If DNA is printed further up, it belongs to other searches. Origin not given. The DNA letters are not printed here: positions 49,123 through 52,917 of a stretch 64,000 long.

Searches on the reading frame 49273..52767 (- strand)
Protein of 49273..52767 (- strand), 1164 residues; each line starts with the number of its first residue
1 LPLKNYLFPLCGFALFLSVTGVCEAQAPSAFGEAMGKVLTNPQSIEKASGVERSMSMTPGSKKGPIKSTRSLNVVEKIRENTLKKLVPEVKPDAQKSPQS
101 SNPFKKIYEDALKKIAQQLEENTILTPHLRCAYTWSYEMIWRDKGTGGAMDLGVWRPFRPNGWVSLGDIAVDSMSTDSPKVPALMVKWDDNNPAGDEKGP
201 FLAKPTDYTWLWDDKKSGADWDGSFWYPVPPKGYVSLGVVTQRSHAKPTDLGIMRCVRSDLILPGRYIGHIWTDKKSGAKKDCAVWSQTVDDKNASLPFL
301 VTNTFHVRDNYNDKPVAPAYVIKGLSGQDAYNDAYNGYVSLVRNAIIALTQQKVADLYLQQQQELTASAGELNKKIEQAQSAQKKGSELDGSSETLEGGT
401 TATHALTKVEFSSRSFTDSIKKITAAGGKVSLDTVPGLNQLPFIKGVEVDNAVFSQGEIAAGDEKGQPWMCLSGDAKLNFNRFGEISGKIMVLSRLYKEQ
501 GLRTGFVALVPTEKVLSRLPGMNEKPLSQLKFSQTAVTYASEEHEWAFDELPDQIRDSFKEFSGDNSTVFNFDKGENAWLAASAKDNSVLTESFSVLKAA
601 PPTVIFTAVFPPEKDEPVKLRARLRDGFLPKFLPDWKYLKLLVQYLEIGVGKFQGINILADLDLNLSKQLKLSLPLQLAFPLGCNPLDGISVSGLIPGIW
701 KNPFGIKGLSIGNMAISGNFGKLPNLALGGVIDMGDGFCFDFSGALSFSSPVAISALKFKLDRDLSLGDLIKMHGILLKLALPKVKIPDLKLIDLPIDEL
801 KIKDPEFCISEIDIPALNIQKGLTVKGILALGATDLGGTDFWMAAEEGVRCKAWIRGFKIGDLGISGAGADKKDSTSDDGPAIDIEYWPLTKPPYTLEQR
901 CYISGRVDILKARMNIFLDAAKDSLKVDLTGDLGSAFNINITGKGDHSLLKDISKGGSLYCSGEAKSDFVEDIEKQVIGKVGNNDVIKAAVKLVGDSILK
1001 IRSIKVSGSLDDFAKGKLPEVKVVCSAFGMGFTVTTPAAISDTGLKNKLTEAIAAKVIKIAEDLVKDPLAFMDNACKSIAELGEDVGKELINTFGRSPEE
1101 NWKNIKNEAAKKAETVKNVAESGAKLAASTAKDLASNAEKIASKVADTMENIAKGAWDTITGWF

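Call 69: search_protein_families(library=pfam, proteins=[window:49273-52767:-], max_evalue=0.00001)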
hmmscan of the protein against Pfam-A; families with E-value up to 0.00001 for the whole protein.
window:49273-52767:- (1164 aa): 1 family
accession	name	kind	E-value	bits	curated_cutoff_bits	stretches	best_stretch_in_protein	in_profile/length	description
PF06101.16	Vps62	-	1.1e-15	57.5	22.1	1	129-311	30-209/541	Vacuolar protein sorting-associated protein 62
